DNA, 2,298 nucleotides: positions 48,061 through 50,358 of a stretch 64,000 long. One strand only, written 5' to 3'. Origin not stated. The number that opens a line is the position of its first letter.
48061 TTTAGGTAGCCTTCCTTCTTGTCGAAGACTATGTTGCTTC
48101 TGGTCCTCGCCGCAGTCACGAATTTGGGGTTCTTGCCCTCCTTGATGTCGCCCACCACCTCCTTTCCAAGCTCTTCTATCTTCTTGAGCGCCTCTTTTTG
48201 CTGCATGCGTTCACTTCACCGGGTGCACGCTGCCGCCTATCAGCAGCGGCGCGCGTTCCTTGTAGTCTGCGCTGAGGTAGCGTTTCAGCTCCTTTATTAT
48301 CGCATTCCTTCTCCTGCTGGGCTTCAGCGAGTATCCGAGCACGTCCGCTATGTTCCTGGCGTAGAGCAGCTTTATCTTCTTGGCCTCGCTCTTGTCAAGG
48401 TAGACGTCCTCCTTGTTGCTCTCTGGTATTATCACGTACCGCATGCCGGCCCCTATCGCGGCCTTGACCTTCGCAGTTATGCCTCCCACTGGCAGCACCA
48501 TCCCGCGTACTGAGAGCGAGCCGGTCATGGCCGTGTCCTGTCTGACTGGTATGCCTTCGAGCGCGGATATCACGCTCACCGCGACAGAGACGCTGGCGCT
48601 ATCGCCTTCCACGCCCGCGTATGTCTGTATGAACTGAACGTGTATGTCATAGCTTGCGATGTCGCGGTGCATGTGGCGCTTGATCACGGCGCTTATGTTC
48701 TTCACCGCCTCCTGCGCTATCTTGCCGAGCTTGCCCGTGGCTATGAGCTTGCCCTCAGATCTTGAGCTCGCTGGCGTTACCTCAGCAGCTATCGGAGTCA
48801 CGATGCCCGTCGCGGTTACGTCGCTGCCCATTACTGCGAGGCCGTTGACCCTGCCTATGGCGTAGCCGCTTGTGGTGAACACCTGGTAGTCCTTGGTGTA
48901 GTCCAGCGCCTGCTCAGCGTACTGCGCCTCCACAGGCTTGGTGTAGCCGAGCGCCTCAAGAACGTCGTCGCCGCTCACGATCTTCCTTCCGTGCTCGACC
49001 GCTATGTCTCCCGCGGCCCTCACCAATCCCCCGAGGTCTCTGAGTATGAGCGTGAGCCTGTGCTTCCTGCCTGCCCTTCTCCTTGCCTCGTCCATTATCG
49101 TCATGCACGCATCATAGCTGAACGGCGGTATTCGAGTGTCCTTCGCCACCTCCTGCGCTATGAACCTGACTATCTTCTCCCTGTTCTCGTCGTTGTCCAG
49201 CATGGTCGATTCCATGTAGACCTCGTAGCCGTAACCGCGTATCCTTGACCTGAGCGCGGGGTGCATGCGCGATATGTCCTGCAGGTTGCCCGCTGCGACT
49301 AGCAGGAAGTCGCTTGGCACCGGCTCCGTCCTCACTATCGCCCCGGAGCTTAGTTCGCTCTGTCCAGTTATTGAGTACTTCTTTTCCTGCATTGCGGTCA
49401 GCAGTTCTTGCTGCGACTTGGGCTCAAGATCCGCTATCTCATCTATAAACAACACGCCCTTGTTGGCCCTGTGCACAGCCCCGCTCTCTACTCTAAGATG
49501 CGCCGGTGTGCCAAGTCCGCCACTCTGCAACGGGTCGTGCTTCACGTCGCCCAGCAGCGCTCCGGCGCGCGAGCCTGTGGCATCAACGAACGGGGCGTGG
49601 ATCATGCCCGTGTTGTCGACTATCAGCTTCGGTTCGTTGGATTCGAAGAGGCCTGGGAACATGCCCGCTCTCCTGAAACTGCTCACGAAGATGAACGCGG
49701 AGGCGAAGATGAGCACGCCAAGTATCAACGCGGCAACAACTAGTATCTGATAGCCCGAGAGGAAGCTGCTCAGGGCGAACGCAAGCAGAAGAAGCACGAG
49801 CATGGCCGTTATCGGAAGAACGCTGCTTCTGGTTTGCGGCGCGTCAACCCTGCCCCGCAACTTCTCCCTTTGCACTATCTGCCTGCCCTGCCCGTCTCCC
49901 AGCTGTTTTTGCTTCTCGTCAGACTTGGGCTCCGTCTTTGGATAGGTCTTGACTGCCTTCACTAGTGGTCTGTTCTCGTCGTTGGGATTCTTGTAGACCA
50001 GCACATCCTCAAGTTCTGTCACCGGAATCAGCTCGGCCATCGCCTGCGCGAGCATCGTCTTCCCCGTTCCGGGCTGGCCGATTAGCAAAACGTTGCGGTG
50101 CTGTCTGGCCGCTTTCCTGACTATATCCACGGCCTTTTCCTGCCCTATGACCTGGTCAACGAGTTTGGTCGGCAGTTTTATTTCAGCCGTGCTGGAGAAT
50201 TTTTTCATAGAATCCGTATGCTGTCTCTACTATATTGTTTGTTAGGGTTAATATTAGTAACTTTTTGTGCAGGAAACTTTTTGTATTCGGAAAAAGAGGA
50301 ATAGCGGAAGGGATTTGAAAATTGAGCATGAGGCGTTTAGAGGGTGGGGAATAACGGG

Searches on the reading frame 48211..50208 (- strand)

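Call 95: search_protein_families(library=pfam, proteins=[window:48211-50208:-], max_evalue=0.00001)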
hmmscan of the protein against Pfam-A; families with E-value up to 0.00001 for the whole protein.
window:48211-50208:- (665 aa): 13 families
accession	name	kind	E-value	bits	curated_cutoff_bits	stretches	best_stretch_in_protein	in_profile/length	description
PF05362.19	Lon_C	-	1.1e-26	94.1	21.1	1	450-628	26-203/205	Lon protease (S16) C-terminal proteolytic domain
PF01078.27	Mg_chelatase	-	1e-15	58.2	20.3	1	18-70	3-55/207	Magnesium chelatase, subunit ChlI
PF00158.32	Sigma54_activat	-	8.6e-15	55.3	20.2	1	241-285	85-129/168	Sigma-54 interaction domain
PF07728.20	AAA_5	-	3.3e-13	50.2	22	0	249-322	66-138/139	AAA domain (dynein-related subfamily)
PF00004.35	AAA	-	4.4e-10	40.6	21.2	0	40-60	1-21/131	ATPase family associated with various cellular activities (AAA)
PF00493.29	MCM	-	2.6e-09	37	23.3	0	207-281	86-153/224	MCM P-loop domain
PF14532.12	Sigma54_activ_2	-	6.8e-08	33.3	25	0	30-59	14-43/138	Sigma-54 interaction domain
PF13541.12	ChlI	-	3.5e-07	30.6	27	1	492-598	16-121/121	Subunit ChlI of Mg-chelatase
PF07726.17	AAA_3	-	1e-06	29.1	27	0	239-284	55-97/131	ATPase family associated with various cellular activities (AAA)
PF20436.4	LonB_AAA-LID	-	1.8e-06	28.3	22.4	1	362-420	1-59/65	Archaeal LonB, AAA+ ATPase LID domain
PF13401.12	AAA_22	-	2.5e-06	28.2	27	0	36-88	4-56/130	AAA domain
PF05496.18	RuvB_N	-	2.9e-06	27.5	27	0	17-60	6-56/159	Holliday junction DNA helicase RuvB P-loop domain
PF13245.12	AAA_19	-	7.5e-06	26.6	25.1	0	32-62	6-36/134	AAA domain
